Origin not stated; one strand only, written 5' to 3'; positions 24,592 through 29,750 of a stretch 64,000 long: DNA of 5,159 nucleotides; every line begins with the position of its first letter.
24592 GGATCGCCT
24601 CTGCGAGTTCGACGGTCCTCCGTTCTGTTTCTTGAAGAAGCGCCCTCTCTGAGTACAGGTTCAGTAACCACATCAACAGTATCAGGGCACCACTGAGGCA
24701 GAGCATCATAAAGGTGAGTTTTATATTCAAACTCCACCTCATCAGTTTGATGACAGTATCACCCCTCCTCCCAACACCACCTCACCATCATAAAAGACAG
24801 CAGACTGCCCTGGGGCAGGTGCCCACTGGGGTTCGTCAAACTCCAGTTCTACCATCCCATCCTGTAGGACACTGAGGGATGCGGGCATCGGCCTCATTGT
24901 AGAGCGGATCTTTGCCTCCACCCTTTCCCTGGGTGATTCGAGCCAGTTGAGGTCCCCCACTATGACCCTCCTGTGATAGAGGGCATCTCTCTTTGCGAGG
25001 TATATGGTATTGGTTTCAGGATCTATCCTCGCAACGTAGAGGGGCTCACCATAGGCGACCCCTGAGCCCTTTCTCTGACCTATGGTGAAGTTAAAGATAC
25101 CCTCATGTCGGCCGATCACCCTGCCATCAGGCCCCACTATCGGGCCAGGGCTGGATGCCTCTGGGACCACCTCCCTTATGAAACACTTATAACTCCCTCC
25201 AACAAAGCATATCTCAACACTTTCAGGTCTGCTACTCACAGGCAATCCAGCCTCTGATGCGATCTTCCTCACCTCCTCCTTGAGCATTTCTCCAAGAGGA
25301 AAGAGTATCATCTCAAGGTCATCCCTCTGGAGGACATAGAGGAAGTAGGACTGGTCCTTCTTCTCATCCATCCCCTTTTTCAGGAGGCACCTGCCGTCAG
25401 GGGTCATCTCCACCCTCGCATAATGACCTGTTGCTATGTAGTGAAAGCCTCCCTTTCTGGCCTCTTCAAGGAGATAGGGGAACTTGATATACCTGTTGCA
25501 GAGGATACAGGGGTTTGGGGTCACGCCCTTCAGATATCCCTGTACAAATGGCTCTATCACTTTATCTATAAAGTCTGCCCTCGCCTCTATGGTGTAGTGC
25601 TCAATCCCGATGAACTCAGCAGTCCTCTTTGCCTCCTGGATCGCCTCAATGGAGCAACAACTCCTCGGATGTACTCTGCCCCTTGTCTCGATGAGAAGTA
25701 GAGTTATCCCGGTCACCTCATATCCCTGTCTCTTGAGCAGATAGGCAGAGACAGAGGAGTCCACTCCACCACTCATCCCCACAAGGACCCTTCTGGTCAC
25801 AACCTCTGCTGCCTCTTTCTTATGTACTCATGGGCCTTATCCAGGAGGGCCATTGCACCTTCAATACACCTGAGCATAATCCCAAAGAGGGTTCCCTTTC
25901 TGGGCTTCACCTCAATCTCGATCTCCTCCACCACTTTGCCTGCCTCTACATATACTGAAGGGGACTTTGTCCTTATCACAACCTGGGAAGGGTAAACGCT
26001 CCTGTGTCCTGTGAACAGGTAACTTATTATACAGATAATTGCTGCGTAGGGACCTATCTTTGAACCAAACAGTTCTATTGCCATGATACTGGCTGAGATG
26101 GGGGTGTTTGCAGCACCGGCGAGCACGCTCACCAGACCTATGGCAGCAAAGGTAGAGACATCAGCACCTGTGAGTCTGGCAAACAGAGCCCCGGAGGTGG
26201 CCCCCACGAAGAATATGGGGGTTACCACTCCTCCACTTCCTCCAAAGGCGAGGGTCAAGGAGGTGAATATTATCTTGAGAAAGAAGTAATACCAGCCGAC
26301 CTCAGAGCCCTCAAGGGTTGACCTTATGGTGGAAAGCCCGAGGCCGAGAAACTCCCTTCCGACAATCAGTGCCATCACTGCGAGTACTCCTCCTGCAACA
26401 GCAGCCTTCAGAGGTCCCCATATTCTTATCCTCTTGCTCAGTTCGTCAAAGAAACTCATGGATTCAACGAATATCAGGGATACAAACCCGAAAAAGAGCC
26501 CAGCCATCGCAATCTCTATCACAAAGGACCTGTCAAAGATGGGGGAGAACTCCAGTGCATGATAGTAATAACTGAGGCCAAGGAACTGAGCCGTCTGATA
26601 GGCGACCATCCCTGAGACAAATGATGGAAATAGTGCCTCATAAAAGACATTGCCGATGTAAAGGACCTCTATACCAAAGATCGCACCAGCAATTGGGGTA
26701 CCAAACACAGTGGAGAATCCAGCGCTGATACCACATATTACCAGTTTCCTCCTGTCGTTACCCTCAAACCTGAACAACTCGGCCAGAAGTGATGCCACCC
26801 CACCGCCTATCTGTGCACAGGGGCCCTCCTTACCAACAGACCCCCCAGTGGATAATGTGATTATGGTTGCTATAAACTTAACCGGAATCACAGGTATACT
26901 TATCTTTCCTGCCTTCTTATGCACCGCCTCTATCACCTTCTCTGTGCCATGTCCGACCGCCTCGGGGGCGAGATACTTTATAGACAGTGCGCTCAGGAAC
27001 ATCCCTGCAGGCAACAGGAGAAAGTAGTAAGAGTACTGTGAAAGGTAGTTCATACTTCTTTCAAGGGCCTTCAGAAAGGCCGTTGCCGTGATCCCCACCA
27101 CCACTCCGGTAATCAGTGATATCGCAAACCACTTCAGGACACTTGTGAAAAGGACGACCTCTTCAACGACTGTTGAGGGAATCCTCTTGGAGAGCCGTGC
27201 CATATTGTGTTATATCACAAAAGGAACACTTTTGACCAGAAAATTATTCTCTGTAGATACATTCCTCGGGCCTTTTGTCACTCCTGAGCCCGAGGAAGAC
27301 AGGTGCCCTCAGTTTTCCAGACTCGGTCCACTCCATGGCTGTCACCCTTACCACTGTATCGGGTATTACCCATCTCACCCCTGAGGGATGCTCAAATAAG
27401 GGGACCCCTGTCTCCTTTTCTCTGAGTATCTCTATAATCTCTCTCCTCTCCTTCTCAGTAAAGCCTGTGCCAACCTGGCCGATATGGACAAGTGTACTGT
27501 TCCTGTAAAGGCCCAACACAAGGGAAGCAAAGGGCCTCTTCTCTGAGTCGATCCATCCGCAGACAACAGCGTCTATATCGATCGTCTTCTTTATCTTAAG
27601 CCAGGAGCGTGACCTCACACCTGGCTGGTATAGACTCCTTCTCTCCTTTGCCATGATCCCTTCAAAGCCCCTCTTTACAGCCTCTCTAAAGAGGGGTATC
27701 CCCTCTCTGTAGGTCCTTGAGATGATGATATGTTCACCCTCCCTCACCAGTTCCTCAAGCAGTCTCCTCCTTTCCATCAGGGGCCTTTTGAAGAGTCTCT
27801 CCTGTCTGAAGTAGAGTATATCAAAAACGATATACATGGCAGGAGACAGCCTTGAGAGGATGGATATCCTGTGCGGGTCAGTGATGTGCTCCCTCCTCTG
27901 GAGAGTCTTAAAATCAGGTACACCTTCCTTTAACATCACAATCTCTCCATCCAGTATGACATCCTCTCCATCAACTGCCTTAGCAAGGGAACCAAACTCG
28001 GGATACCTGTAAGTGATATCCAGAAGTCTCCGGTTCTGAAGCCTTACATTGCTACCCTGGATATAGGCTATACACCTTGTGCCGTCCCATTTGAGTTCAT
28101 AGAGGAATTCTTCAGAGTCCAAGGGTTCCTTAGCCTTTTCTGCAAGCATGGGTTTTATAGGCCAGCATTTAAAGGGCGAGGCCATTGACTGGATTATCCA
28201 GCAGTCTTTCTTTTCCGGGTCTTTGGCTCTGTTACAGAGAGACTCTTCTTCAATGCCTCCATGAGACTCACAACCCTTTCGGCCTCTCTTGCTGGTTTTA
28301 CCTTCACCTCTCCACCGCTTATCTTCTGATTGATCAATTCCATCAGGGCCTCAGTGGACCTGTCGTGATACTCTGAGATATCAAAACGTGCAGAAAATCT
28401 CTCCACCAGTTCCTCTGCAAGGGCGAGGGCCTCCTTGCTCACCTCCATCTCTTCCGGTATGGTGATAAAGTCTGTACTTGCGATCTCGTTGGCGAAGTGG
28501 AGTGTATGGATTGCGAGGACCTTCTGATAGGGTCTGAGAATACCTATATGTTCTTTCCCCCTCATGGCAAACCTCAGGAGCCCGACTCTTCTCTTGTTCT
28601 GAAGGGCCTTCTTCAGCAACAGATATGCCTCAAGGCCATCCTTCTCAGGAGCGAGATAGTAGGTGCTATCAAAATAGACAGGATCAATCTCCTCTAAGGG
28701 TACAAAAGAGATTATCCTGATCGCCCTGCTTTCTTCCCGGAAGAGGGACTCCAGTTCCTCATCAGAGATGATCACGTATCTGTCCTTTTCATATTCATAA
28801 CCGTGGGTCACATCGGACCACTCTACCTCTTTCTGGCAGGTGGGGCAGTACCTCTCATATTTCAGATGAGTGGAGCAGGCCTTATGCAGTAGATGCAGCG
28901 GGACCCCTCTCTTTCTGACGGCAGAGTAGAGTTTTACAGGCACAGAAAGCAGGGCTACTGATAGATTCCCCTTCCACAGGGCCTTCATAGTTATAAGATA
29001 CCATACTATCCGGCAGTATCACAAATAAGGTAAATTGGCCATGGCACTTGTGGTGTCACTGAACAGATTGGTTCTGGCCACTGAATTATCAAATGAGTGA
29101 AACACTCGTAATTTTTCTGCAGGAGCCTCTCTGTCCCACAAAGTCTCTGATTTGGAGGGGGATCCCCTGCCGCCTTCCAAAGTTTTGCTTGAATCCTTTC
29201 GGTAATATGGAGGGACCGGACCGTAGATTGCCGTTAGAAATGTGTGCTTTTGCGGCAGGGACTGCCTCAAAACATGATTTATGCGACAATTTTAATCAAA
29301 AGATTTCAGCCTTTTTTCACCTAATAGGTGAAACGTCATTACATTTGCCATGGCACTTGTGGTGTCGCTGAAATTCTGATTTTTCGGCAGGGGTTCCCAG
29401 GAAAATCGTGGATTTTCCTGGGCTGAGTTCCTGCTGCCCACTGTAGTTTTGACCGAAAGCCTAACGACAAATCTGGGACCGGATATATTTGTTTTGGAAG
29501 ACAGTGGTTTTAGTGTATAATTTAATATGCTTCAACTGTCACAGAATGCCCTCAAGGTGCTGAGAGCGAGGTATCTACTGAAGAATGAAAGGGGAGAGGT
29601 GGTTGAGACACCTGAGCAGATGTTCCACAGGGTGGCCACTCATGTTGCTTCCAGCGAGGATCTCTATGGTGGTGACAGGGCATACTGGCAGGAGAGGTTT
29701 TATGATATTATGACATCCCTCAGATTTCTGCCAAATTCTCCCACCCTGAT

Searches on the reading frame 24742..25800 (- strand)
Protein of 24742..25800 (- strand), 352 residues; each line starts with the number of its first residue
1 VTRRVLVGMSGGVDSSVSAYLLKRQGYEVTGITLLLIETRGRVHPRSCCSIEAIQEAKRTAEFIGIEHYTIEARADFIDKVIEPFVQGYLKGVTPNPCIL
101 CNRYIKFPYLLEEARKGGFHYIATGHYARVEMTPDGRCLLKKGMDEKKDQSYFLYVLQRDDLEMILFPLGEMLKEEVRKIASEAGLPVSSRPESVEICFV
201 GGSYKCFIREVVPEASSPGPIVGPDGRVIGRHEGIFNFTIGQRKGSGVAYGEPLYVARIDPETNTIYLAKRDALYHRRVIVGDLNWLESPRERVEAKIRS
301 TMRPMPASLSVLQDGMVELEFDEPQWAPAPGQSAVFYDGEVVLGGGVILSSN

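Call 97: search_protein_families(library=pfam, proteins=[window:24742-25800:-], max_evalue=0.00001)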
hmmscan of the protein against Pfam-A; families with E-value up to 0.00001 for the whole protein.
window:24742-25800:- (352 aa): 3 families
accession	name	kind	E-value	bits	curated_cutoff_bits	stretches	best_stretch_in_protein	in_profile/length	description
PF03054.22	tRNA_Me_trans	-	1.8e-71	240.5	20.6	1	4-201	2-201/202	tRNA methyl transferase HUP domain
PF20259.3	tRNA_Me_trans_M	-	1.8e-20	72.7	27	1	207-269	3-65/66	tRNA methyl transferase PRC-barrel domain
PF20258.4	tRNA_Me_trans_C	-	2.2e-18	66.8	20.6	1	278-348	3-77/77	Aminomethyltransferase beta-barrel domain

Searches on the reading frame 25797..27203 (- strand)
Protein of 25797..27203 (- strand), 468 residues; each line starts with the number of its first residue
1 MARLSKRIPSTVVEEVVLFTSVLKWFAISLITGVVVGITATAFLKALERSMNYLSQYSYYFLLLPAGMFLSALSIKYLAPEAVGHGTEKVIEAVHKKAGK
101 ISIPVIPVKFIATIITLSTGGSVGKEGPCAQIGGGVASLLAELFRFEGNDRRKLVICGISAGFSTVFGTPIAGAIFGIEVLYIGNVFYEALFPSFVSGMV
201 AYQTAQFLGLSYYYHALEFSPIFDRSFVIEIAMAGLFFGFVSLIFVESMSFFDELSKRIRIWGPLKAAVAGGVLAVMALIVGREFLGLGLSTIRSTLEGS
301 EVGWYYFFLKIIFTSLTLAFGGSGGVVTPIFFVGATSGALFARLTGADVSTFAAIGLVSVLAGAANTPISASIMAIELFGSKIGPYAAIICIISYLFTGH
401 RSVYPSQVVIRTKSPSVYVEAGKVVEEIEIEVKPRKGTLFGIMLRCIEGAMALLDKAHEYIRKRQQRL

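Call 97: search_protein_families(library=pfam, proteins=[window:25797-27203:-], max_evalue=0.00001)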
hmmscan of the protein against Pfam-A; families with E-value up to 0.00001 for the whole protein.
window:25797-27203:- (468 aa): 1 family
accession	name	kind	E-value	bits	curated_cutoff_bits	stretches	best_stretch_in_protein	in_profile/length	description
PF00654.25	Voltage_CLC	-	7.5e-74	249.4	24.8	1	67-398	1-345/346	Voltage gated chloride channel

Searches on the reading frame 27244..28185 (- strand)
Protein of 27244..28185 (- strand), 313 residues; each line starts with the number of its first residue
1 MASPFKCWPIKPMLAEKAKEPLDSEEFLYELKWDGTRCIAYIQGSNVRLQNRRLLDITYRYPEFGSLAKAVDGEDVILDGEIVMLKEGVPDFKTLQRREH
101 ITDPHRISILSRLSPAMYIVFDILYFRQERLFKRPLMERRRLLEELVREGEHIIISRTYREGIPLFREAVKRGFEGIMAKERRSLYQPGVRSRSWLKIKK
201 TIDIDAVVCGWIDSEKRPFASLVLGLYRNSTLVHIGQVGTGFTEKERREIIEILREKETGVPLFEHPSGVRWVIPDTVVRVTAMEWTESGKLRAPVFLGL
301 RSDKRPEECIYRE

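Call 97: search_protein_families(library=pfam, proteins=[window:27244-28185:-], max_evalue=0.00001)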
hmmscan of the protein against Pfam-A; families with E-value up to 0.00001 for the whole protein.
window:27244-28185:- (313 aa): 2 families
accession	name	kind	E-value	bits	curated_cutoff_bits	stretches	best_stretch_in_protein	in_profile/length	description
PF01068.26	DNA_ligase_A_M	-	3.3e-39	135.1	26.2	1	12-199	1-204/204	ATP dependent DNA ligase domain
PF04679.21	DNA_ligase_A_C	-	2.5e-22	79.5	27.5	1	217-304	3-94/94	ATP dependent DNA ligase C terminal region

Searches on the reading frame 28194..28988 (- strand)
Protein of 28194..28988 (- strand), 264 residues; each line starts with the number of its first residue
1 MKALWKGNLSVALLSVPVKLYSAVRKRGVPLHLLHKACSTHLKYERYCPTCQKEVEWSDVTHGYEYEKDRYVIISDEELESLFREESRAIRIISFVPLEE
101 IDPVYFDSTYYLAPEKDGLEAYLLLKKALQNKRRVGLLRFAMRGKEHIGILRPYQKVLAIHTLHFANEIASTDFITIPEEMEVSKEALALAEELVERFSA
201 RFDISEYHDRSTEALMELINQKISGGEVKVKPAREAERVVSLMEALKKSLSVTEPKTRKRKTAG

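Call 52: search_protein_families(library=pfam, proteins=[window:28194-28988:-])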
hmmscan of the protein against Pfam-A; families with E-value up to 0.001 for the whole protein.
window:28194-28988:- (264 aa): 1 family
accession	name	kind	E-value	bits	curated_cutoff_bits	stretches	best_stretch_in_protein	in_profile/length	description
PF02735.22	Ku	-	2.7e-48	164.8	25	1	12-188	3-188/190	Ku70/Ku80 beta-barrel domain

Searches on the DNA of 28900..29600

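Call 11: search_rna_families(source=window, start=28900, end=29600, threshold=evalue, max_evalue=10)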
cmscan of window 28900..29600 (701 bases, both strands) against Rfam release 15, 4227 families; matches with E-value up to 10: 3.
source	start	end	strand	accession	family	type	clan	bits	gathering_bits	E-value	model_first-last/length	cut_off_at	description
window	29463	29543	-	RF00296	snoR16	Gene; snRNA; snoRNA; CD-box;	-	17.1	45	9.2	1-86/86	no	Small nucleolar RNA R16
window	29154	29215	+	RF01270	snR84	Gene; snRNA; snoRNA; HACA-box;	-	12.7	109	0.41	144-203/569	no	Small nucleolar RNA snR84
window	28901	28996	-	RF02145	MEG8_1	Gene; lncRNA;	-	12.4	70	2.6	1-97/97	no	Maternally expressed 8 exon 1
